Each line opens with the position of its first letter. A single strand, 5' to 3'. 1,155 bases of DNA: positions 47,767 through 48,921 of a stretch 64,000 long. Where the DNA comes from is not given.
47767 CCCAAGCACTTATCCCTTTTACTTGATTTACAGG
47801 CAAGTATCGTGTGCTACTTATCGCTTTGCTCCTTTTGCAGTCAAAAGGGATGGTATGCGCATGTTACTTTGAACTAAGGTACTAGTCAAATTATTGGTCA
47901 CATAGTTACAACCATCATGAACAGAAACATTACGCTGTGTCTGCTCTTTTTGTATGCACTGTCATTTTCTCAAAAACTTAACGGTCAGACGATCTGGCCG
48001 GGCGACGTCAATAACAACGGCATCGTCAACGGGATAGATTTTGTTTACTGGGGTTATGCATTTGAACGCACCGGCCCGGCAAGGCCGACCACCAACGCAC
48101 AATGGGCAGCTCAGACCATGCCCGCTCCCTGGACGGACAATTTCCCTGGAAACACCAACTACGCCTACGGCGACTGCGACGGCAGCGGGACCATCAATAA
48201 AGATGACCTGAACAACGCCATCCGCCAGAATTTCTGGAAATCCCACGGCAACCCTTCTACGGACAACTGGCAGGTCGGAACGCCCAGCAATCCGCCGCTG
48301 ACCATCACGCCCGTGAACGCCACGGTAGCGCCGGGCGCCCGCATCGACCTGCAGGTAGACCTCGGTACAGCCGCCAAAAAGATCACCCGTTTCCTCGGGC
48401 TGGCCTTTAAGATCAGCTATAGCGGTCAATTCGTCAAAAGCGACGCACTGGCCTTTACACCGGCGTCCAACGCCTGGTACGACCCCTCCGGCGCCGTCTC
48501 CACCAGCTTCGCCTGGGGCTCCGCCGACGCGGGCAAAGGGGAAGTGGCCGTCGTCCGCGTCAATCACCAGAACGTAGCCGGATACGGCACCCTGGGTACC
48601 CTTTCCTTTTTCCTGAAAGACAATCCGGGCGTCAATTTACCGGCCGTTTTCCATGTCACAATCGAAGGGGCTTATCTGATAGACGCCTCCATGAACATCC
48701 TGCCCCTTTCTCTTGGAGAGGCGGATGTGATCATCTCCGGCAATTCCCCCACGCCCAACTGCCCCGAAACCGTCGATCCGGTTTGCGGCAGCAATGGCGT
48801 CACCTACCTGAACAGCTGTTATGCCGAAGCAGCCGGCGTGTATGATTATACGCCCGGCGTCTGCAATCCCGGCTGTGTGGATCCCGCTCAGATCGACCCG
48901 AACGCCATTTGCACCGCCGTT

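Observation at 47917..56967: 3016-aa T9SS cargo combining four Kazal modules, 20 SprB repeats, and both cohesin-like and dockerin-like modules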

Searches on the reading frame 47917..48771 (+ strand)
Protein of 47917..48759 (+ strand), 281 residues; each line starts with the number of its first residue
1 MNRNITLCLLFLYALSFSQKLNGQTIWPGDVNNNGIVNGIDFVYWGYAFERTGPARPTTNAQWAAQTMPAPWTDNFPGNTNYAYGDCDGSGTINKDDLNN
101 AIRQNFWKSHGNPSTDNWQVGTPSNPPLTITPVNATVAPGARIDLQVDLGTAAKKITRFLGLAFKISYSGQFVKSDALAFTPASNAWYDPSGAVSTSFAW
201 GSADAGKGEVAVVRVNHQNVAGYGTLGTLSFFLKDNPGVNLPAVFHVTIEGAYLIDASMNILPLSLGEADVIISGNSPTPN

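Call 14: search_solved_structures(query=window:47917-48759:+, max_evalue=10, show_alignments=3)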
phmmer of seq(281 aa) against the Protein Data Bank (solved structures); distinct sequences matched with E-value up to 10: 3.
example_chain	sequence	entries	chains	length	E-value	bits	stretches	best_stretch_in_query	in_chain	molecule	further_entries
2y3n_B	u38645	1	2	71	0.1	15.4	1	85-116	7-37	CELLULOSOMAL FAMILY-48 PROCESSIVE GLYCOSIDE HYDROLASE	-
5nrm_B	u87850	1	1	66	4.6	10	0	28-44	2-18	DocCel5: Type I dockerin repeat domain from A. cellulolyticus family 5 endoglucanase WP_01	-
4dh2_B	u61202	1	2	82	6.9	9.5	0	24-44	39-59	Dockerin type 1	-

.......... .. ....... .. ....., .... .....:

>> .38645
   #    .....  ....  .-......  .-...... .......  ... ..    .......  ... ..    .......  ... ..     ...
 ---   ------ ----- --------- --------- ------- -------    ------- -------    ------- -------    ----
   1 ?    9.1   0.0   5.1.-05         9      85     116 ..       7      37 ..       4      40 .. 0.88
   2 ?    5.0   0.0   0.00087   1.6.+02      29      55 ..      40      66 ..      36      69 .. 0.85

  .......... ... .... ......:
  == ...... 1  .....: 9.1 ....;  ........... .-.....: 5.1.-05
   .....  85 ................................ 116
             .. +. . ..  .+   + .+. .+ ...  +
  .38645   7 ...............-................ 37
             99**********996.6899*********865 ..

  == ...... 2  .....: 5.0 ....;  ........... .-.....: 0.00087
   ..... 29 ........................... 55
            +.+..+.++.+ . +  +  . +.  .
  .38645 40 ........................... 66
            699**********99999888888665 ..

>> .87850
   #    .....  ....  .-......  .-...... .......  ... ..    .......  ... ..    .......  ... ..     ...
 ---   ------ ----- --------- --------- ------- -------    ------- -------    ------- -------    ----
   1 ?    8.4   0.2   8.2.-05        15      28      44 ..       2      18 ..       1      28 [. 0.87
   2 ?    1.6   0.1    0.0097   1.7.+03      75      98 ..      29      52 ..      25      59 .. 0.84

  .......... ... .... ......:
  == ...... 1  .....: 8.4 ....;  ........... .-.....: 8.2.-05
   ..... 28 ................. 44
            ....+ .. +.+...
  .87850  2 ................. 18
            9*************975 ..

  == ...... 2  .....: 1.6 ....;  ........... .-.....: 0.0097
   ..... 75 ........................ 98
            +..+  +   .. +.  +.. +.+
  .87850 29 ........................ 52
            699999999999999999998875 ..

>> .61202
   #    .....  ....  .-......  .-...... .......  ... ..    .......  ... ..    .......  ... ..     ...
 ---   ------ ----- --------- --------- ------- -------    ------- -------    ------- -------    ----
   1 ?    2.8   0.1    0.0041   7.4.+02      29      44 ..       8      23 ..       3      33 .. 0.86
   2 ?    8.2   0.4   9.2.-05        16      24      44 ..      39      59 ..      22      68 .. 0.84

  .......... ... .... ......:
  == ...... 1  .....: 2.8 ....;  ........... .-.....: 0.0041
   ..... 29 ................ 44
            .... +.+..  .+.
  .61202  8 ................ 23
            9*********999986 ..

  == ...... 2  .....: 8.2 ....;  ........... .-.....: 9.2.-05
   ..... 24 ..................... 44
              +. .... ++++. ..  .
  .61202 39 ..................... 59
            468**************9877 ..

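Call 23: search_solved_structures(query=A1, max_evalue=1, show_alignments=3)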
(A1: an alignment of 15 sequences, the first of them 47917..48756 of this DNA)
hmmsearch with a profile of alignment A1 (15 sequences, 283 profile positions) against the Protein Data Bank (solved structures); distinct sequences matched with E-value up to 1: 135 (the best 60 are shown).
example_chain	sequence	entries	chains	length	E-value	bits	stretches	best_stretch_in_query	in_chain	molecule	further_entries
5i0i_E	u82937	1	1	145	0.0044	19.4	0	83-122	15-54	Calmodulin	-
1clm_A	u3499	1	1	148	0.0084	18.5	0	83-122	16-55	CALMODULIN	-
1exr_A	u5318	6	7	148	0.0092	18.4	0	83-122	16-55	CALMODULIN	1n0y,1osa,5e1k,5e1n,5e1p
2y3n_B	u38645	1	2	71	0.011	18.2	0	87-113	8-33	CELLULOSOMAL FAMILY-48 PROCESSIVE GLYCOSIDE HYDROLASE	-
7jts_t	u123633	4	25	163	0.025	17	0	83-117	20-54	Calmodulin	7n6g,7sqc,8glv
9kui_C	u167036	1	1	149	0.026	16.9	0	86-102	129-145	Calmodulin-1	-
1qs7_A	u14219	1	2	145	0.03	16.7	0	85-122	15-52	CALMODULIN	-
7wr3_C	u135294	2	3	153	0.033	16.6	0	83-122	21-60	Calmodulin-1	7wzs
1qtx_A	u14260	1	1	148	0.033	16.6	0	85-122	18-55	PROTEIN (CALMODULIN)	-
2f33_A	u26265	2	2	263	0.034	16.5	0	86-125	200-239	Calbindin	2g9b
1vrk_A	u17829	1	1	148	0.035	16.5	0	85-122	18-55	CALMODULIN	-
5lxv_A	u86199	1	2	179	0.035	16.5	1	130-197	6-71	Scaffoldin C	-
2rrt_A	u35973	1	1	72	0.036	16.4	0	87-110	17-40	Calmodulin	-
1ooj_A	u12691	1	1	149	0.038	16.4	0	85-122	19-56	Calmodulin CMD-1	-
6daf_A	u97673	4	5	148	0.04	16.3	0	86-102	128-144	Calmodulin-1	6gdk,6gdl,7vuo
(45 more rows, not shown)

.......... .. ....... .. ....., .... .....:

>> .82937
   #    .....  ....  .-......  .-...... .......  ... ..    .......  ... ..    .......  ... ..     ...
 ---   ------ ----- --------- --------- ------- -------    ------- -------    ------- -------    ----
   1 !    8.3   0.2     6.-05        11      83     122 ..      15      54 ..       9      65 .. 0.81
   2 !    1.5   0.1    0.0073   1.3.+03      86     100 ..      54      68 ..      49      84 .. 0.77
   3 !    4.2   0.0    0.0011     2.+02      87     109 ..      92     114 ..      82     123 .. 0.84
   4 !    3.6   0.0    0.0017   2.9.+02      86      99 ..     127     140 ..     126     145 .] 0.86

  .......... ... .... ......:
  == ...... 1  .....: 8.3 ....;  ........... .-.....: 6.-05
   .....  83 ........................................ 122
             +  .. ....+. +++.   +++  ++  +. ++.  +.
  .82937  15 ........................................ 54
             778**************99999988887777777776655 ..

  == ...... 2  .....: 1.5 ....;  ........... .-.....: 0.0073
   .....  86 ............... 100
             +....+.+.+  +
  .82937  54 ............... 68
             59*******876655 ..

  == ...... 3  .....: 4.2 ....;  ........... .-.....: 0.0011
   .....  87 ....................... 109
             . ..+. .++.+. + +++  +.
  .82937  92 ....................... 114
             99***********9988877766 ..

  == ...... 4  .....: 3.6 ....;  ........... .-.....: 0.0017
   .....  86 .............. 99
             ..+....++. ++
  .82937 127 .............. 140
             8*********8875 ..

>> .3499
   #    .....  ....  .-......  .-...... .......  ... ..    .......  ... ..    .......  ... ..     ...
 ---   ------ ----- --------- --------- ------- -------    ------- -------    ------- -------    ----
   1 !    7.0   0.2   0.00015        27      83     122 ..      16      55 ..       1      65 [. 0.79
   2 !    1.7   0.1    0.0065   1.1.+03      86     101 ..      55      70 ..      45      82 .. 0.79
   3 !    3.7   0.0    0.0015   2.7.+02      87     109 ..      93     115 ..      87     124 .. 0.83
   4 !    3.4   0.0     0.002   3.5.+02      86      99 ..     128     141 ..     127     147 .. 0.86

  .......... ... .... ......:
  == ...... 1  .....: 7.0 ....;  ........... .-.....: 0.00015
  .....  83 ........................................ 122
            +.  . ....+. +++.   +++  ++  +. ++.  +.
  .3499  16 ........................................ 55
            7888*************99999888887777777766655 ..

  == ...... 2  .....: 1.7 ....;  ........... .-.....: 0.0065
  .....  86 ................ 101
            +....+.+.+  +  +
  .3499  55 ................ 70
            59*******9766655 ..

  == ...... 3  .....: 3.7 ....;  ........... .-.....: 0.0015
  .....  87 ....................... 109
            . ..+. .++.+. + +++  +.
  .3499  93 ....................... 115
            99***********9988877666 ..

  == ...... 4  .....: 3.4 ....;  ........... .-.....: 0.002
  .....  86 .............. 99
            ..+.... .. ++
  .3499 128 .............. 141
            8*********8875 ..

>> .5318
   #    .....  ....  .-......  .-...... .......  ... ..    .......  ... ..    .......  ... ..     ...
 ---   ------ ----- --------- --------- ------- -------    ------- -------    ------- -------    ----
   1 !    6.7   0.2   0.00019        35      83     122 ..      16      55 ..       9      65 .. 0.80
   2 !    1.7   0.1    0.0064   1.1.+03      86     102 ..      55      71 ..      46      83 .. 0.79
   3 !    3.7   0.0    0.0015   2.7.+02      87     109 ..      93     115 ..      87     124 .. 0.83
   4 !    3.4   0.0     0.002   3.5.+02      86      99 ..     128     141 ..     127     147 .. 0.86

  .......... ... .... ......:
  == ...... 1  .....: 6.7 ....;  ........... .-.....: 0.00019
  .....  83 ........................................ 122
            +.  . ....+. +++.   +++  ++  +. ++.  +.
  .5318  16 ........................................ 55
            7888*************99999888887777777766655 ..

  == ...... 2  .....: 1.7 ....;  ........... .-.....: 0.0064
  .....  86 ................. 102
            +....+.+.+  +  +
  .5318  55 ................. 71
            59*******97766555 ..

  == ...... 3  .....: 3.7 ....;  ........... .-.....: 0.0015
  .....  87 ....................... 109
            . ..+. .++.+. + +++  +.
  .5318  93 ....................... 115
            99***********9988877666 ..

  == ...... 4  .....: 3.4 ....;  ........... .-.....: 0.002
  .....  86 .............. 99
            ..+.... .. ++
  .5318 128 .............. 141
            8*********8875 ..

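Call 24: search_protein_families(library=pfam, alignment_id=A1, max_evalue=0.01)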
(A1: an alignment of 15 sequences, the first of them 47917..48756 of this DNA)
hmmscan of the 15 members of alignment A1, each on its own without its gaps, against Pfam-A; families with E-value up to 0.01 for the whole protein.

A. member 1, window:47917-48756:+ (280 aa): 1 family
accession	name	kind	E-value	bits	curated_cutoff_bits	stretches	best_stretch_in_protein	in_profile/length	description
PF00404.24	Dockerin_1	-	0.0095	16.6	22.9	0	28-100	1-51/57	Dockerin type I domain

B. families by the number of members that match (of 15 scanned): 3 families
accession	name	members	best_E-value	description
PF00404.24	Dockerin_1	11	4.3e-08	Dockerin type I domain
PF00963.24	Cohesin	1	0.00014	Cohesin domain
PF13517.12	FG-GAP_3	1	0.0072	FG-GAP-like repeat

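Call 42: predict_structure(alignment_id=A4)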
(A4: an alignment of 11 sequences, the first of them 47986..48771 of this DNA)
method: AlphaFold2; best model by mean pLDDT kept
length: 262 residues; sequences in the alignment: 11
mean_pLDDT: 87.9   pTM: 0.85
mean pLDDT of the five models: 87.9, 86.0, 82.8, 82.2, 78.7
residues with pLDDT >= 90: 167; 70-90: 72; 50-70: 13; < 50: 10
segments of 3 or more residues with pLDDT < 50: 254-262
pLDDT, mean of each block of 10 residues (from residue 1): 92 96 96 88 88 90 93 94 94 87 94 75 95 94 91 88 84 93 94 92 93 65 93 93 87 49 41
secondary structure, 60 per line:
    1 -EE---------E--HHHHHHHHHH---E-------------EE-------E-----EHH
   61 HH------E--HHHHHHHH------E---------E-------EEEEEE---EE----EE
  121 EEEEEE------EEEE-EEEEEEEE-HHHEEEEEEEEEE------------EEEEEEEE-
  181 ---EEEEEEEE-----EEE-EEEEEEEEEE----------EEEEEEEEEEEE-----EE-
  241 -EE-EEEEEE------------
elements in order: H16-25 H59-62 H72-79 E104-109 E119-126 E133-136 E138-145 E150-159 E172-179 E184-191 E197-199 E201-210 E221-232 E245-250

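Call 45: fold_search(model_id=the predicted structure, library=pdb)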
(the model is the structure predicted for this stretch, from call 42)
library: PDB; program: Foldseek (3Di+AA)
matches with E <= 10: 1847; with E <= 0.001: 82
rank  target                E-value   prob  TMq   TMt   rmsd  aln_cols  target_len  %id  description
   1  6kgf_C                5.8e-09  1.00  0.45  0.75   4.0       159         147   13  Crystal structure of CaDoc0917(R16D)-CaCohA2 complex at pH 8.2 (released 2020-07-08)
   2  4u3s_A                1.9e-08  1.00  0.42  0.62   4.2       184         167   13  Crystal structure of Coh3ScaB-XDoc_M1ScaA complex: A N-terminal interface mutant of type II Cohesin-X-Dockerin complex (released 2015-07-29)
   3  5nrm_A                2.1e-08  1.00  0.44  0.75   3.1       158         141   16  Crystal structure of the sixth cohesin from Acetivibrio cellulolyticus' scaffoldin B in complex with Cel5 dockerin S51 (released 2018-01-31)
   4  6kgd_A                4.4e-08  1.00  0.44  0.74   3.5       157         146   14  Crystal structure of CaDoc0917(R49D)-CaCohA2 complex at pH 8.0 (released 2020-07-08)
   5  6kgf_A                5.2e-08  1.00  0.44  0.76   3.5       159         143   14  Crystal structure of CaDoc0917(R16D)-CaCohA2 complex at pH 8.2 (released 2020-07-08)
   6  3ul4_A                5.5e-08  1.00  0.44  0.75   3.3       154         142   16  Crystal structure of Coh-OlpA(Cthe_3080)-Doc918(Cthe_0918) complex: A novel type I Cohesin-Dockerin complex from Clost (released 2012-11-28)
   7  5k39_A                5.5e-08  1.00  0.38  0.56   4.6       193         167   14  THE TYPE II COHESIN DOCKERIN COMPLEX FROM CLOSTRIDIUM THERMOCELLUM (released 2017-03-29)
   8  3fnk_B                6.1e-08  1.00  0.43  0.63   4.5       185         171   12  Crystal structure of the second type II cohesin module from the cellulosomal adaptor ScaA scaffoldin of Acetivibrio ce (released 2009-06-23)
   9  3l8q_B                6.8e-08  1.00  0.43  0.34   8.4       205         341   13  Structure analysis of the type II cohesin dyad from the adaptor ScaA scaffoldin of Acetivibrio cellulolyticus (released 2010-05-05)
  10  3l8q_A                7.2e-08  1.00  0.41  0.33   4.5       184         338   13  Structure analysis of the type II cohesin dyad from the adaptor ScaA scaffoldin of Acetivibrio cellulolyticus (released 2010-05-05)
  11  5nrk_A                7.6e-08  1.00  0.44  0.76   3.1       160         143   16  Crystal structure of the sixth cohesin from Acetivibrio cellulolyticus' scaffoldin B in complex with Cel5 dockerin S15 (released 2018-01-31)
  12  6kgc_A                9.6e-08  1.00  0.46  0.78   3.4       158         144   13  Crystal structure of CaDoc0917(R49D)-CaCohA2 complex at pH 5.4 (released 2020-07-08)
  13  3kcp_A                9.6e-08  1.00  0.44  0.38   3.4       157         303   15  Crystal structure of interacting Clostridium thermocellum multimodular components (released 2010-02-09)
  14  3ghp_A                1.0e-07  1.00  0.39  0.52   7.5       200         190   12  Structure of the second type II cohesin module from the adaptor ScaA scaffoldin of Acetivibrio cellulolyticus (includi (released 2009-06-23)
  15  2vn5_A                1.1e-07  1.00  0.40  0.67   4.1       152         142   16  The Clostridium cellulolyticum dockerin displays a dual binding mode for its cohesin partner (released 2008-05-20)
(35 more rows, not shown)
